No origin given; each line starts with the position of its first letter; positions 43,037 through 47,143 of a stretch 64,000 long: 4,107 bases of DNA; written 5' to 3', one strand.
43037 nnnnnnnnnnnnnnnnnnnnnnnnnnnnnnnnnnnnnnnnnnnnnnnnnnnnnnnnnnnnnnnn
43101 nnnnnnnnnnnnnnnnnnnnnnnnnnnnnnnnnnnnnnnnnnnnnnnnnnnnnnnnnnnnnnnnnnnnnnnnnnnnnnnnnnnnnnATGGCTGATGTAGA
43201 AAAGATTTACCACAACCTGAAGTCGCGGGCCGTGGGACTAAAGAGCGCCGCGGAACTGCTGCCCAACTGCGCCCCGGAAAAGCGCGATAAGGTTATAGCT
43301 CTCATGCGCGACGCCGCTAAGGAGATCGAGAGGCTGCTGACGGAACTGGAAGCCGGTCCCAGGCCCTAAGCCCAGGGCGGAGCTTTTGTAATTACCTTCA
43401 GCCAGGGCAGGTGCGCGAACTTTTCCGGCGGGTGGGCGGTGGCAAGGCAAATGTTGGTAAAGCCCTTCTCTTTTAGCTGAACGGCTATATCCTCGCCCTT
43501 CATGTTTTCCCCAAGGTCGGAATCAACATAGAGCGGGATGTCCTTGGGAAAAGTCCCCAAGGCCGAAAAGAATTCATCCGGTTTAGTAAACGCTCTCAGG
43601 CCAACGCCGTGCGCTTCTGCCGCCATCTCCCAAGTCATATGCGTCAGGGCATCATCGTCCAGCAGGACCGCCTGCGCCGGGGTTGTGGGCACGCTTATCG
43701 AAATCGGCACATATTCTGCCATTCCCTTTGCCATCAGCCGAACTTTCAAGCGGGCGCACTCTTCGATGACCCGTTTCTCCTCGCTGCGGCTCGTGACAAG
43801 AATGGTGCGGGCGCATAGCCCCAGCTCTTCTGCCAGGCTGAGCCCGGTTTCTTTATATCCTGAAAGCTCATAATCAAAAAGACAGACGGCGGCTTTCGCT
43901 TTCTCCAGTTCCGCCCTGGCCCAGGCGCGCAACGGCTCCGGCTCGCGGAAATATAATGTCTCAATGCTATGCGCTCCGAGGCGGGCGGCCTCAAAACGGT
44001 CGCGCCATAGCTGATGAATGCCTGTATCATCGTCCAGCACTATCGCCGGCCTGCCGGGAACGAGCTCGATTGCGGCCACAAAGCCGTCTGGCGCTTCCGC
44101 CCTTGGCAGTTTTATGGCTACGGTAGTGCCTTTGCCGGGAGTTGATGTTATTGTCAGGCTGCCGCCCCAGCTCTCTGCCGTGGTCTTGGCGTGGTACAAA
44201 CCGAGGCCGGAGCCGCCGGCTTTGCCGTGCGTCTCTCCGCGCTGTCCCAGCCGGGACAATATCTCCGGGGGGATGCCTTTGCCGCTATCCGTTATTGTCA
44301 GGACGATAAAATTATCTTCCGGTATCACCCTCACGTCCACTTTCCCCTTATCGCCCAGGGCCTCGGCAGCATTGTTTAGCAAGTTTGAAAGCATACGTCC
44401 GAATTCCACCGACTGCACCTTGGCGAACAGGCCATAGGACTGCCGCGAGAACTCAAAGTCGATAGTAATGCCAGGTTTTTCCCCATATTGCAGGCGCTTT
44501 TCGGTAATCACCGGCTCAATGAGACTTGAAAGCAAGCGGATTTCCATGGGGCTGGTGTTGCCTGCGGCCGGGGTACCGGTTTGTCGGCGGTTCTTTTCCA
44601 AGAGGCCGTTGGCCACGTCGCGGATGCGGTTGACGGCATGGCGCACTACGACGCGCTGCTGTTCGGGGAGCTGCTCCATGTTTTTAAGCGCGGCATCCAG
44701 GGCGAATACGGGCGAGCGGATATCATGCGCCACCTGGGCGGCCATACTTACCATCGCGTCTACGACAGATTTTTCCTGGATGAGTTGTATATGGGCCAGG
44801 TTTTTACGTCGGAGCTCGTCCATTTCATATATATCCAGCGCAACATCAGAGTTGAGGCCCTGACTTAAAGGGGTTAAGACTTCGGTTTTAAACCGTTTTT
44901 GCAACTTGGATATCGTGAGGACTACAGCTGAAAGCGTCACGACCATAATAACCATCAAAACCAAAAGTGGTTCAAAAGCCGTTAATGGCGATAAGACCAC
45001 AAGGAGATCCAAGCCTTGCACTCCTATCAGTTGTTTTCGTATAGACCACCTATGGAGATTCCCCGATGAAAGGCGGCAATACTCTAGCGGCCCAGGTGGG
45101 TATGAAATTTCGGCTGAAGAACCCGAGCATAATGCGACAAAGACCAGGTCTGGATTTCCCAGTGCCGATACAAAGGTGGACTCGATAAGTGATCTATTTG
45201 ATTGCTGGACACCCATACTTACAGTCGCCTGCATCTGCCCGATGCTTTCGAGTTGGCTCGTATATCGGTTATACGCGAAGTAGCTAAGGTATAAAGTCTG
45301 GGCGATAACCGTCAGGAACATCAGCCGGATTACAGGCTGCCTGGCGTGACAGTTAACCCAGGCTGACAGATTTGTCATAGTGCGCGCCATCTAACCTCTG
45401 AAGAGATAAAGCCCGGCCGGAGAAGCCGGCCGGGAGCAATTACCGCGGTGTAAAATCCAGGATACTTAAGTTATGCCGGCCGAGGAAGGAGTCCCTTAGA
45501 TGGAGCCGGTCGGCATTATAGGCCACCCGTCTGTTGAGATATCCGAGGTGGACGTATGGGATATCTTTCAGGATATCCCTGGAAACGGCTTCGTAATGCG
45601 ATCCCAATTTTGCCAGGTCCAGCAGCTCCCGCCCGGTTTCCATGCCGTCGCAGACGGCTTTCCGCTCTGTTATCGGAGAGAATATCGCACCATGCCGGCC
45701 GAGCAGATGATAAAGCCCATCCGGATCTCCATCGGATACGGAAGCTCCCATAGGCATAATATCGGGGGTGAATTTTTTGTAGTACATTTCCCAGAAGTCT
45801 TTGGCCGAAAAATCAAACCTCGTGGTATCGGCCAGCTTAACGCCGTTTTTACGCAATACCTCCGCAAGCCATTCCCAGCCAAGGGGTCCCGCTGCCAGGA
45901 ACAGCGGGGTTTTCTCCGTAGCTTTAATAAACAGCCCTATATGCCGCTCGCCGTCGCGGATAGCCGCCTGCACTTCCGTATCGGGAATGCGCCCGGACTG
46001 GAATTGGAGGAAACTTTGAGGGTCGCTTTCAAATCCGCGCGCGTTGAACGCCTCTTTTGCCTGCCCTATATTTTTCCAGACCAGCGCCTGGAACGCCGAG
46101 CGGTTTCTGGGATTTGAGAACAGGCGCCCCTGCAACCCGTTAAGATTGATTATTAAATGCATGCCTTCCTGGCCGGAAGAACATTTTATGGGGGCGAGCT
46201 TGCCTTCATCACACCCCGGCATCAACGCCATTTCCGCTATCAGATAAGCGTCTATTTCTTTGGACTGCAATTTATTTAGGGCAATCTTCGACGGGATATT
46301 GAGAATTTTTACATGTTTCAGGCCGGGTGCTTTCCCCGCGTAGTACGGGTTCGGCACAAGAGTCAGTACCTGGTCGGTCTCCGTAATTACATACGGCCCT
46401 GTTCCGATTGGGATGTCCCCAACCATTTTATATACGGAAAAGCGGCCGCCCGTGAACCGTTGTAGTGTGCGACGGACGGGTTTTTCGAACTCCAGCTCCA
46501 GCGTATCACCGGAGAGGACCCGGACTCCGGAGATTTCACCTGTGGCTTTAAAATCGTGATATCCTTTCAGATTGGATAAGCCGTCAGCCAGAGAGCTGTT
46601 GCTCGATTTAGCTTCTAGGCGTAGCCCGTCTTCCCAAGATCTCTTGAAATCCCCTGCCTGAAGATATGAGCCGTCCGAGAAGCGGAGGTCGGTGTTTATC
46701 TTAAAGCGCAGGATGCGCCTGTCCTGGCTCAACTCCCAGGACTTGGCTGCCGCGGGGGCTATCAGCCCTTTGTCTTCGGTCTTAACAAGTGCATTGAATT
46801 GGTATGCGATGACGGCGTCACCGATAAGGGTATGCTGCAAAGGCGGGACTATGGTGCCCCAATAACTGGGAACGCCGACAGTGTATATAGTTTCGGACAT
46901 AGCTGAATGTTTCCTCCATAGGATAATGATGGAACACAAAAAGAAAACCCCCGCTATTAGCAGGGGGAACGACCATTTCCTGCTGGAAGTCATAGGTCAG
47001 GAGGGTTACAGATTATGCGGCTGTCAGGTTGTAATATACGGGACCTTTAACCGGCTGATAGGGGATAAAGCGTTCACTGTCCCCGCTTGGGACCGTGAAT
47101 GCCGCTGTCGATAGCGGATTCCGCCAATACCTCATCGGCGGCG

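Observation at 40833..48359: Island-borne candidate peptide-signalling circuit: rSAM/SPASM enzyme, secreted 60-aa peptide, orphan SBP, hybrid HK, DHp mini-protein, sigma54 activator and a sigma54-driven Cys-rich output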

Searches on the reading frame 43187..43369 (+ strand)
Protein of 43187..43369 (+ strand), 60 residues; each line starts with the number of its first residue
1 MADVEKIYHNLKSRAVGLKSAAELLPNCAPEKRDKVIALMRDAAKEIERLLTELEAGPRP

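Call 3: search_protein_families(library=pfam, proteins=[window:43187-43369:+], max_evalue=0.01)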
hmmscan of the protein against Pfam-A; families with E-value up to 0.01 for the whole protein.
window:43187-43369:+ (60 aa): 0 families

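Call 4: search_protein_families(library=ncbifam, proteins=[window:43187-43369:+], max_evalue=0.01)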
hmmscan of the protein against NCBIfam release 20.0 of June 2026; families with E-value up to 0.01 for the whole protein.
window:43187-43369:+ (60 aa): 0 families

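Call 46: search_protein_families(library=pfam, proteins=[window:43187-43366:+], max_evalue=10)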
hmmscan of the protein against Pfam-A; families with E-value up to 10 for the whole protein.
seq(60 aa): 0 families

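Call 63: search_solved_structures(query=A4, max_evalue=10, show_alignments=3)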
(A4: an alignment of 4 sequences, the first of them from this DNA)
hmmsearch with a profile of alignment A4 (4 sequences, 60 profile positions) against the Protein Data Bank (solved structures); distinct sequences matched with E-value up to 10: 1.
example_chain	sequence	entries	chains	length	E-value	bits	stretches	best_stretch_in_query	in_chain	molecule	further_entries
5eiu_A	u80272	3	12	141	0.14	15.4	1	22-58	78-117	TRIM protein-E3 ligase Chimera | Tripartite motif-containing protein 5,Serine--tRNA ligase,Tripartite motif-containing prot | Tripartite motif-containing protei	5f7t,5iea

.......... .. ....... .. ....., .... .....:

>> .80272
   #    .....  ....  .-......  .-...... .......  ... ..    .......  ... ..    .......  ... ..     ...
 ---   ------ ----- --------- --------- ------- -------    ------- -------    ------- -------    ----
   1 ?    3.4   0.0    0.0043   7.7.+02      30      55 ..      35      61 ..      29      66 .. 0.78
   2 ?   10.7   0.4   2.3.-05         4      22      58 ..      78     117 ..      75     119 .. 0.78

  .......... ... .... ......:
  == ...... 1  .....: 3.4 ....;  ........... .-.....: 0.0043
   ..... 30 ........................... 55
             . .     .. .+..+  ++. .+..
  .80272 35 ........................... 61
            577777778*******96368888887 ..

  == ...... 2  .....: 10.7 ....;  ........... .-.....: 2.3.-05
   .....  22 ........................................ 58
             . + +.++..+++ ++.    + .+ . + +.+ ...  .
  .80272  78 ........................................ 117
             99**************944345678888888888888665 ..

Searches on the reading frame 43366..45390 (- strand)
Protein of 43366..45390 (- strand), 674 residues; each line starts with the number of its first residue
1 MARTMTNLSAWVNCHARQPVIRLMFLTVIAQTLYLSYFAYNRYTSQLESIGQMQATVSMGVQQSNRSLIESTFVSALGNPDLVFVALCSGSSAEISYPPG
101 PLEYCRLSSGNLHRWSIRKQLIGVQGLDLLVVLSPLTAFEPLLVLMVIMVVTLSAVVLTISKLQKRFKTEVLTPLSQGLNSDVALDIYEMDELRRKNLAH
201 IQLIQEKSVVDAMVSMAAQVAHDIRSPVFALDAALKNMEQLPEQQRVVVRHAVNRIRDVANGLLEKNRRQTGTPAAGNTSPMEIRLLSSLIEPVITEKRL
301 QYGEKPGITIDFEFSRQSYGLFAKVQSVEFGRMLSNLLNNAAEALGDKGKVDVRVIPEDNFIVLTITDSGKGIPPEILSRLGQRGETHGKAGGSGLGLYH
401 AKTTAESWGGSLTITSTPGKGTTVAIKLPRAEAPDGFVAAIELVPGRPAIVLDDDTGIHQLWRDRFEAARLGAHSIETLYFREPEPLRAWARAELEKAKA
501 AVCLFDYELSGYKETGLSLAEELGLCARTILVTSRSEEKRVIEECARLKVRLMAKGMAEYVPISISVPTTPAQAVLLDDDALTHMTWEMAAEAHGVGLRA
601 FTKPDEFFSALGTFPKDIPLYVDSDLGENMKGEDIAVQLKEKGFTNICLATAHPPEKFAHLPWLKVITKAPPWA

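Call 3: search_protein_families(library=pfam, proteins=[window:43366-45390:-], max_evalue=0.01)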
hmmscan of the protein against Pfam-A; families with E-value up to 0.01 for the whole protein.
window:43366-45390:- (674 aa): 4 families
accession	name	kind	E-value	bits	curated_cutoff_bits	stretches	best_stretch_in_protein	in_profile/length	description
PF02518.31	HATPase_c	-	2.1e-23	83.3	26.4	1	330-431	6-110/111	Histidine kinase-, DNA gyrase B-, and HSP90-like ATPase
PF14501.12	HATPase_c_5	-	2.8e-05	24.4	22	1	328-416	4-90/102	GHKL domain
PF13581.12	HATPase_c_2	-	0.00091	19.7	27.4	1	342-401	44-107/127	Histidine kinase-like ATPase domain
PF00512.31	HisKA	-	0.0034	17.8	26.9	1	215-269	4-63/66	His Kinase A (phospho-acceptor) domain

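Call 4: search_protein_families(library=ncbifam, proteins=[window:43366-45390:-], max_evalue=0.01)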
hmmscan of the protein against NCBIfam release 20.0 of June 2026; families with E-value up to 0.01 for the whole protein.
window:43366-45390:- (674 aa): 82 families (the best 25 are shown)
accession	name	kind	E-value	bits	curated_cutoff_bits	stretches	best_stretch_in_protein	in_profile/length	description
TIGR02916.1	PEP_his_kin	equivalog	5.7e-22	78.1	300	1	202-429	465-679/679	XrtA/PEP-CTERM system histidine kinase PrsK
NF008468.0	PRK11360.1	equivalog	1.8e-21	76.2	646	1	214-432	397-610/616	two-component system sensor histidine kinase AtoS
NF007688.0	PRK10364.1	equivalog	6.1e-19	68.1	479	1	151-431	178-452/460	two-component system sensor histidine kinase ZraS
NF010411.0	PRK13837.1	equivalog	2.4e-18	65.5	647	1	249-537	492-780/828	two-component system VirA-like sensor kinase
TIGR02966.1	phoR_proteo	equivalog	1.7e-17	63.5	334.2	1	175-427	75-332/333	phosphate regulon sensor histidine kinase PhoR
NF041735.1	hist_kin_RppB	equivalog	5.1e-17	61.8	400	1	216-429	219-438/438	two-component system sensor histidine kinase RppB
NF053867.1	SprKinKinDBac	equivalog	5.4e-17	61.4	775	1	211-432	284-499/500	sporulation kinase KinD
NF038348.1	T2SS_HK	subfamily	2.6e-16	59.2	450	1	329-429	471-572/574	histidine kinase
NF008312.0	PRK11100.1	equivalog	1.7e-15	56.9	356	1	146-431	192-475/477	two-component system sensor histidine kinase CreC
NF033792.0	ActS_PrrB_HisK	equivalog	3.1e-15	55.9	350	1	204-432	193-421/423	ActS/PrrB/RegB family redox-sensitive histidine kinase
NF033092.0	HK_WalK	equivalog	4.3e-15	55.3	725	1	238-429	404-593/594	cell wall metabolism sensor histidine kinase WalK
NF046044.1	PnpS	equivalog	5.2e-15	55.4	400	1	216-429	173-390/390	two-component system histidine kinase PnpS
NF047874.1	MASE3_PAS_HK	subfamily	4.3e-14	52.2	560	1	295-431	487-626/655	MASE3 domain-containing sensor histidine kinase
NF047405.1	SensHisKinSapS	equivalog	5.3e-14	52.3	550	1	220-430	126-333/341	two-component system sensor histidine kinase SapS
NF008543.0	PRK11466.1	equivalog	6.2e-14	50.8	982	1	159-433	390-665/914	TMAO reductase system sensor histidine kinase/response regulator TorS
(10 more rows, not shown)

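Call 47: search_solved_structures(query=window:43366-45390:-, max_evalue=0.01)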
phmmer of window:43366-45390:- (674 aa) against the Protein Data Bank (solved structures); distinct sequences matched with E-value up to 0.01: 42.
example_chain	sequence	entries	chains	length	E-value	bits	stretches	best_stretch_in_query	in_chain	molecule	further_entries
3d36_A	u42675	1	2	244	2.9e-15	59.2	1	209-436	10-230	Sporulation kinase B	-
4u7n_A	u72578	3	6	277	4.4e-15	58.6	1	213-430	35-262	Histidine protein kinase sensor protein | Histidine kinase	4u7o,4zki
5c93_A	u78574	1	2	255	4.8e-15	58.5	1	216-430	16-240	Histidine kinase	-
6paj_A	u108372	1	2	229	2.4e-13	52.9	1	216-432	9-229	Sensor protein SrrB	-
8u4x_A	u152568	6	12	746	1.8e-12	50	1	186-429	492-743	histidine kinase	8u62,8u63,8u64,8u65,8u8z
9jfj_A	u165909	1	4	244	1e-10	44.1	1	193-429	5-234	Sensor histidine kinase ZraS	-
3sl2_A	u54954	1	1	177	1.9e-09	40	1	318-434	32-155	Sensor histidine kinase yycG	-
6lgq_C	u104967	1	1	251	2.2e-09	39.8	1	216-435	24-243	Histidine kinase KdpD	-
4i5s_A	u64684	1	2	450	2.8e-09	39.4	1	318-432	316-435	Putative histidine kinase CovS; VicK-like protein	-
3a0r_A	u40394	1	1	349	8.7e-09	37.8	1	207-430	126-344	Sensor protein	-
4gcz_A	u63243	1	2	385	1.5e-08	37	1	202-432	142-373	Blue-light photoreceptor, Sensor protein fixL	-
8a7f_A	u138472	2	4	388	1.7e-08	36.8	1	202-432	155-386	Putative Sensory box protein,Sensor protein FixL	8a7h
8a3u_A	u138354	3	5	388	1.7e-08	36.8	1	202-432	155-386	Putative Sensory box protein,Sensor protein FixL | Putative Sensory box protein,Putative Sensory box protein,Sensor protein FixL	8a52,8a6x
4q20_A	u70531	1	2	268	4.2e-08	35.5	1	283-436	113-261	Sensor protein DivL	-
8vc9_A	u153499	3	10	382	8.2e-08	34.6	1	202-429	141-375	Leptospira virulence regulator B (LvrB) | histidine kinase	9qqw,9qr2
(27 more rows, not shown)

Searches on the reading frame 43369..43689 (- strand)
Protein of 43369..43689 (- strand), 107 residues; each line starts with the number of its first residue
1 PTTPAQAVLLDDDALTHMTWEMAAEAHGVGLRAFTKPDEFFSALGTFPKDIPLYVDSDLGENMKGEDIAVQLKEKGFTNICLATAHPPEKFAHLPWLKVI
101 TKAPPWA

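Call 46: search_protein_families(library=pfam, proteins=[window:43369-43689:-], max_evalue=10)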
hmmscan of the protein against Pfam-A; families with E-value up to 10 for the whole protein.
seq(107 aa): 1 family
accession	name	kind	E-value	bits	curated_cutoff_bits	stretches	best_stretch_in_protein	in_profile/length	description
PF24857.1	THR4_C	-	0.012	16.2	27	1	71-92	14-34/85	Threonine synthase, C-terminal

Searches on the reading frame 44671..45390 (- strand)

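Call 46: search_protein_families(library=pfam, proteins=[window:44671-45390:-], max_evalue=10)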
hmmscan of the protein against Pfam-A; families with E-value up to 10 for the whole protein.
seq(240 aa): 1 family
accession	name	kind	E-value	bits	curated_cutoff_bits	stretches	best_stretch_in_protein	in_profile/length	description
PF14841.11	FliG_M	-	0.032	14.9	25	1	158-202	18-62/76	FliG middle domain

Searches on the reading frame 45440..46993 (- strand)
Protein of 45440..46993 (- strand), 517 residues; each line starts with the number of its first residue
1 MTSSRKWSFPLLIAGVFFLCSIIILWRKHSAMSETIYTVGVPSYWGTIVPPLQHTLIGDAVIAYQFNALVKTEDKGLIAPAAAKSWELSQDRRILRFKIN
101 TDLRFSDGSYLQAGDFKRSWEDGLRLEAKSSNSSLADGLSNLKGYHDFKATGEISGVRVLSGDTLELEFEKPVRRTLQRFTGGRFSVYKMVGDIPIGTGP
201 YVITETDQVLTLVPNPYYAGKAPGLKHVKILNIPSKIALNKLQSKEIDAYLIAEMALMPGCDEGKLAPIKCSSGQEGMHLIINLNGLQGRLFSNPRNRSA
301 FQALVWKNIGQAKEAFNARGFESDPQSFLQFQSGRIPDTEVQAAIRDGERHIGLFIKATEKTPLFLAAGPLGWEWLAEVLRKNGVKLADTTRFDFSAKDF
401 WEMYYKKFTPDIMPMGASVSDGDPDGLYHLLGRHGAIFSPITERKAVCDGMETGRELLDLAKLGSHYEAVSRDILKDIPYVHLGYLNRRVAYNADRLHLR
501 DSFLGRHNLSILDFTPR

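Call 3: search_protein_families(library=pfam, proteins=[window:45440-46993:-], max_evalue=0.01)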
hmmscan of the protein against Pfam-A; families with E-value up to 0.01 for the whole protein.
window:45440-46993:- (517 aa): 1 family
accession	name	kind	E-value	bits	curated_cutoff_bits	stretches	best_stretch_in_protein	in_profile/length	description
PF00496.27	SBP_bac_5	-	2.3e-31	109.7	32.4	1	79-302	3-223/368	Bacterial extracellular solute-binding proteins, family 5 Middle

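Call 4: search_protein_families(library=ncbifam, proteins=[window:45440-46993:-], max_evalue=0.01)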
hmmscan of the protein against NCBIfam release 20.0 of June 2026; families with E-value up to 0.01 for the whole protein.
window:45440-46993:- (517 aa): 6 families
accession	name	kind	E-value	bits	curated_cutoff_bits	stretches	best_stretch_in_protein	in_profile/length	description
TIGR02294.1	nickel_nikA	equivalog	1.4e-13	50.2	393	1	66-236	36-205/501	nickel ABC transporter substrate-binding protein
NF045467.1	Opp4A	equivalog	2.2e-12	46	650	1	58-253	59-267/556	oligopeptide ABC transporter substrate-binding protein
NF045468.1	Opp5A_nikA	equivalog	5.2e-09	35.1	600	1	67-249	46-215/488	nickel ABC transporter substrate-binding protein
NF047575.1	opine_bind_CntA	exception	3.5e-08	32.5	800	1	66-235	66-232/535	staphylopine-dependent metal ABC transporter substrate-binding lipoprotein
NF007287.0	PRK09755.1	equivalog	2.8e-06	26.4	1098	1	60-174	58-174/535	ABC transporter substrate-binding protein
NF011684.0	PRK15104.1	equivalog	3.7e-06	25.9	947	1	66-173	70-178/543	oligopeptide ABC transporter substrate-binding protein OppA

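Call 105: search_solved_structures(query=window:45440-46993:-, max_evalue=0.001)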
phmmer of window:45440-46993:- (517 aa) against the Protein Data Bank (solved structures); distinct sequences matched with E-value up to 0.001: 24.
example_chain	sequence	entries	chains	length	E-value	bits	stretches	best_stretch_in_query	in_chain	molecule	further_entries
9pl3_A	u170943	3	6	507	8.3e-15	57.7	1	65-236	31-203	Peptide ABC transporter, peptide-binding protein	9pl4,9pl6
3o9p_A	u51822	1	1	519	2.1e-10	43.2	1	61-238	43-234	Periplasmic murein peptide-binding protein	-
4toz_A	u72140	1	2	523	2.1e-10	43.1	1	61-238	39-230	Periplasmic murein peptide-binding protein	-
9pv8_A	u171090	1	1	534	6.2e-09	38.3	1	35-173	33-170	Oligopeptide-binding protein OppA3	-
4gl8_A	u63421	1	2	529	9.6e-08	34.4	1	33-174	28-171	Oligopeptide ABC transporter OppAIV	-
4oer_A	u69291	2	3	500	2.4e-07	33.1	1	66-250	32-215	NikA protein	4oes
3qim_A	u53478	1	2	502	1.5e-06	30.5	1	45-236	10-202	Nickel-binding periplasmic protein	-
3mzb_A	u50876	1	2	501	1.5e-06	30.5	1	45-236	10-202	Nickel-binding periplasmic protein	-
1uiu_A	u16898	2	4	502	1.5e-06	30.5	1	45-236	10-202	Nickel-binding periplasmic protein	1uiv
1zlq_A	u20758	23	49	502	1.5e-06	30.5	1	45-236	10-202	Nickel-binding periplasmic protein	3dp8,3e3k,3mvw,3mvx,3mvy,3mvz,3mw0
9t0v_A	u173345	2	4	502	1.5e-06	30.5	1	45-236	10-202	Nickel-binding periplasmic protein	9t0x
8spm_A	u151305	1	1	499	1.5e-06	30.5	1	45-236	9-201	Nickel ABC transporter, nickel/metallophore periplasmic binding protein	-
2noo_A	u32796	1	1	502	2.6e-06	29.7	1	45-236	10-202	Nickel-binding periplasmic protein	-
2z23_A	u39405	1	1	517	5.3e-06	28.6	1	68-174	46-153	Periplasmic oligopeptide-binding protein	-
4oet_A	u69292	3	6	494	5.5e-06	28.6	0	58-145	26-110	Putative peptide ABC-transport system periplasmic peptide-binding protein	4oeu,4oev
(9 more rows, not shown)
